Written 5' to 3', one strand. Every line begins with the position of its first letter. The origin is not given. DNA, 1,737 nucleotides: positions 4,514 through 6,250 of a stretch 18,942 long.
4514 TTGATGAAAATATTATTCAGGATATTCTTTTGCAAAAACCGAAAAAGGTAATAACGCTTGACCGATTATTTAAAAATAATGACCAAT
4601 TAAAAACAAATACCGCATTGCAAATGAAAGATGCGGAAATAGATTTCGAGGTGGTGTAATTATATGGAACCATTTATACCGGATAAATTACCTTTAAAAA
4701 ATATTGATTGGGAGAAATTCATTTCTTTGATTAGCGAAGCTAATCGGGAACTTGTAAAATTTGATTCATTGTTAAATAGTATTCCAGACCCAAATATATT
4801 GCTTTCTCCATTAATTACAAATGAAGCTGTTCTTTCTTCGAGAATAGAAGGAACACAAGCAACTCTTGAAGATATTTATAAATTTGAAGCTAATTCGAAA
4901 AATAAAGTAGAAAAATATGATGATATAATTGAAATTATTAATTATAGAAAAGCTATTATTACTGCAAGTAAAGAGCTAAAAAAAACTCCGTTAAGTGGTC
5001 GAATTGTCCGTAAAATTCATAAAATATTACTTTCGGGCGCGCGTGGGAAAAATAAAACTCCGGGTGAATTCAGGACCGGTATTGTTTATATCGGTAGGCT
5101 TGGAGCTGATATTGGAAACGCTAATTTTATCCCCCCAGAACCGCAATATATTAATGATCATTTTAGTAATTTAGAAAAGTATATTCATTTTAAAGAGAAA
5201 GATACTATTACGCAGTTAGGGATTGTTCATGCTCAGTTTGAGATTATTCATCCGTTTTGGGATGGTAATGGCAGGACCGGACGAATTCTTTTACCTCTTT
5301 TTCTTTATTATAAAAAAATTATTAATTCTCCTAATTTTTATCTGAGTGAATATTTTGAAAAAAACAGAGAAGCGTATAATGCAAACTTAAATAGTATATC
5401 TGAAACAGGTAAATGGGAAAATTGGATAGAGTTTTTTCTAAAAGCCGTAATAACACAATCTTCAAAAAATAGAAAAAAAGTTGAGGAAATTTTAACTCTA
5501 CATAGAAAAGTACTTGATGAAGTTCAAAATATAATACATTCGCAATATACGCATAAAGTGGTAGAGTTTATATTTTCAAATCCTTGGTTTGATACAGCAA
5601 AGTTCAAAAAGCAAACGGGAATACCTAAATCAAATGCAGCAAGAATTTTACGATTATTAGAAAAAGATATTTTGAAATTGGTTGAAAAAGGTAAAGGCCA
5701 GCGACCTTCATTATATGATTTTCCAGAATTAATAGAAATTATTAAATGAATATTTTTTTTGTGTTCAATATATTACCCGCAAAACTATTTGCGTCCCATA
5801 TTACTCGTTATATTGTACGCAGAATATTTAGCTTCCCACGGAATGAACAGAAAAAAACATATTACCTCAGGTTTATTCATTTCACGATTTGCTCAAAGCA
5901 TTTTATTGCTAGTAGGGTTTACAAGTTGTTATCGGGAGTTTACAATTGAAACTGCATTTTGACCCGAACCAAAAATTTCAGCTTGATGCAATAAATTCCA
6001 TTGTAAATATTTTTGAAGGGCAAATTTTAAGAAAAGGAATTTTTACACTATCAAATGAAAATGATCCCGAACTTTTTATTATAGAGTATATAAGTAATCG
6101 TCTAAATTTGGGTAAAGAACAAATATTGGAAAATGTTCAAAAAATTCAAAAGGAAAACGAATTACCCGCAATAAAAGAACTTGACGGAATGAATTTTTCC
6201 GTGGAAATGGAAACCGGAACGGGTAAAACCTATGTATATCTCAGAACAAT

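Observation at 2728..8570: Type III R-M operon with a Fic (AMPylase-type) gene inserted between mod and res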

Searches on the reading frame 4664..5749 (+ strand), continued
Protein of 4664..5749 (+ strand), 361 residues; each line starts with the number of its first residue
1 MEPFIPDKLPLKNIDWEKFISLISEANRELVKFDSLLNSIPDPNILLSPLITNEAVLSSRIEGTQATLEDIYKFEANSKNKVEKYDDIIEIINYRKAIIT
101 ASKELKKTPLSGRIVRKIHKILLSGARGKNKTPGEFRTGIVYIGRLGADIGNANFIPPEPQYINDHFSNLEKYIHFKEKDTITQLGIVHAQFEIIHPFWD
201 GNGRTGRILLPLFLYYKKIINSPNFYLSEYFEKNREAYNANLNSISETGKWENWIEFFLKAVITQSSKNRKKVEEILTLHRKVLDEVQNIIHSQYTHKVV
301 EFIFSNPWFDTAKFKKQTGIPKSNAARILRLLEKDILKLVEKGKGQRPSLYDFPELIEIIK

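Call 90: search_dna_similar(query=window:4664-5749:+, collection=plasmids, mode=protein, max_rows=25)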
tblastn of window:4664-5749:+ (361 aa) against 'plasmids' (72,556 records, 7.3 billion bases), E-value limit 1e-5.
Records with a match: 882; places in all: 970; records where one place covers at least 80% of the query: 528.
Best place of each record, by identity: <60% 882.
By first word of the organism name: Salmonella 161; Listeria 100; Helicobacter 72; Sinorhizobium 71; Agrobacterium 61; Rhizobium 50; Acetobacter 13; Bradyrhizobium 13; Thermus 12; Citrobacter 12; and 150 more.
By predicted mobility (MOB-suite, as given by PLSDB): conjugative 368; non-mobilizable 322; mobilizable 192.
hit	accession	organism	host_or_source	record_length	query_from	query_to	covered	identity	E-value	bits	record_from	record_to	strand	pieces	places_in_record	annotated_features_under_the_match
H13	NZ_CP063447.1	Novosphingobium sp. ES2-1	mixed culture,activated sludge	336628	8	359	98%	40.7%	4e-89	300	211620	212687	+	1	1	Fic family protein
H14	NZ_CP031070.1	Bacillus sp. JAS24-2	cell culture,soil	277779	1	361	100%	37.9%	9e-74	255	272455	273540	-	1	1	Fic/DOC family N-terminal domain-containing protein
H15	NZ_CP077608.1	Clostridium tagluense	single colony,lamb meat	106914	3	361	99%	37.4%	2e-65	231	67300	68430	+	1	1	Fic family protein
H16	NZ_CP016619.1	Microvirga ossetica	Vicia alpestris,cell culture,nodules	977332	4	352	97%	37.3%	4e-62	222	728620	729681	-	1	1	Fic family protein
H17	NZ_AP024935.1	Thermus thermophilus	-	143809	4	361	99%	35.8%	5e-66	233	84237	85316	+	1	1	Fic family protein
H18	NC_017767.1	Thermus thermophilus HB8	-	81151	4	361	99%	35.5%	5e-66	233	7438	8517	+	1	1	Fic family protein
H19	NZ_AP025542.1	Thermus thermophilus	-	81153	4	361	99%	35.5%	5e-66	233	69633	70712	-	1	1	Fic family protein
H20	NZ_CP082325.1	Thermus thermophilus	cell culture,cheese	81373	4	361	99%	35.5%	5e-66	233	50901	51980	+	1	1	Fic family protein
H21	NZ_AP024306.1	Thermus thermophilus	-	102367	4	361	99%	35.5%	6e-66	233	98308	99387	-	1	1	Fic family protein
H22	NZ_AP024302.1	Thermus thermophilus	-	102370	4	361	99%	35.5%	6e-66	233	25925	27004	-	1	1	Fic family protein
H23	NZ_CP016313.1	Thermus brockianus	whole organism,environmental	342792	4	361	99%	35.3%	1e-67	238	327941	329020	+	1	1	Fic family protein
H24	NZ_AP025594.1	Thermus brockianus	-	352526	4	361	99%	35.3%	1e-67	238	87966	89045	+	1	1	Fic family protein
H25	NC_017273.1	Thermus thermophilus SG0.5JP17-16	-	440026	4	361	99%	35.3%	2e-66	234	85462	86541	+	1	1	Fic family protein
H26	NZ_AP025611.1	Thermus thermophilus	-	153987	4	361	99%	35.3%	1e-65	232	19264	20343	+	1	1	Fic family protein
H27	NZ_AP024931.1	Thermus thermophilus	-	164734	4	361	99%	35.3%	3e-64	228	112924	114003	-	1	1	Fic family protein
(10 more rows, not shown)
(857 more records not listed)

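Call 93: get_annotated_region(hit=H13, flank=6000)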
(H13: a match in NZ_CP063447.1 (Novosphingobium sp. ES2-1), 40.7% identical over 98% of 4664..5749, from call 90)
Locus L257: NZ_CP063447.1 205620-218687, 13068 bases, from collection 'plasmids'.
description: Novosphingobium sp. ES2-1 plasmid p2, complete sequence
organism: Novosphingobium sp. ES2-1 (NCBI taxid 2780074)
taxonomy: Bacteria; Pseudomonadota; Alphaproteobacteria; Sphingomonadales; Sphingomonadaceae; Novosphingobium; Novosphingobium sp. ES2-1
host: -; source: mixed culture,activated sludge; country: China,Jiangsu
typing (MOB-suite, as given by PLSDB): conjugative; relaxase MOBF; mating-pair formation MPF_F
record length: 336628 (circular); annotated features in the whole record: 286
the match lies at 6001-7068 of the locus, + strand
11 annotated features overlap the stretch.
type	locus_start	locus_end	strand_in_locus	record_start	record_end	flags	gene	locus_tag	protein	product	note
CDS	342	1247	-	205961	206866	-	-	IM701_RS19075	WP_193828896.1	DsbC family protein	-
CDS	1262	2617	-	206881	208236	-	-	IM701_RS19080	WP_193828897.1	TrbI/VirB10 family protein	-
CDS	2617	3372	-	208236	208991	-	-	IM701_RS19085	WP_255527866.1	type-F conjugative transfer system secretin TraK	-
CDS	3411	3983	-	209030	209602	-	-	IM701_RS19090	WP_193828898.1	type IV conjugative transfer system protein TraE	-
CDS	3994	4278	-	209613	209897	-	traL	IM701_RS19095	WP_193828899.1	type IV conjugative transfer system protein TraL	-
CDS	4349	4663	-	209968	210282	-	-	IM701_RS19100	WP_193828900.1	hypothetical protein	-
CDS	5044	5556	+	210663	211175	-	-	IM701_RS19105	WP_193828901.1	hypothetical protein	-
CDS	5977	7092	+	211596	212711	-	-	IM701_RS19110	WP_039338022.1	Fic family protein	-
CDS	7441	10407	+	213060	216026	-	-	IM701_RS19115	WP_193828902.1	PAS domain S-box protein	-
CDS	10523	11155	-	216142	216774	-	-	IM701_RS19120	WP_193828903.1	tyrosine-type recombinase/integrase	GO:0015074 - DNA integration [Evidence IEA]; GO:0006310 - DNA recombination [Evidence IEA]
CDS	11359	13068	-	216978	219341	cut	-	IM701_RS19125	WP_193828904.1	TonB-dependent receptor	-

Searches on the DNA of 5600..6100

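Call 58: search_rna_families(source=window, start=5600, end=6100, threshold=evalue, max_evalue=10)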
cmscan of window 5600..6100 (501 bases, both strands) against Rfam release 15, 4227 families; matches with E-value up to 10: 8.
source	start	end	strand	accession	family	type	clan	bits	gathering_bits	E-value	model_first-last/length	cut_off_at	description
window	5638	5679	+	RF04349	Plastid-rps18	Cis-reg;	-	20.9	60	2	1-57/57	no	Plastid-rps18 3UTR RNA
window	5720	5747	-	RF01353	CRISPR-DR44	Gene; CRISPR;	-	17.3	35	6.8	1-28/28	no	CRISPR RNA direct repeat element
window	5976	6035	+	RF00049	SNORD36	Gene; snRNA; snoRNA; CD-box;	CL00051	16.9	30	7.4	1-77/77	no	Small nucleolar RNA SNORD36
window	5684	5789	-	RF02065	STnc340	Gene; sRNA;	-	16.6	80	9.8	1-130/130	no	Enterobacterial sRNA STnc340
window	5718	5829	+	RF01819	RsaD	Gene; sRNA;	-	16.1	50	2.3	1-189/189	no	RNA Staph. aureus D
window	5684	5802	-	RF02053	STnc430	Gene; sRNA;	-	15.8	47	7.9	1-162/162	no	Enterobacterial sRNA STnc430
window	5626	5640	+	RF01834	fiv_FSE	Cis-reg; frameshift_element;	-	15.4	53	0.95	1-35/35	no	ribosomal frameshift site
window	5672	5739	-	RF04188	Hovlinc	Gene; ribozyme;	-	12.1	42.3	9.3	1-170/170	no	Hovlinc ribozyme (hominin vlincRNA-located)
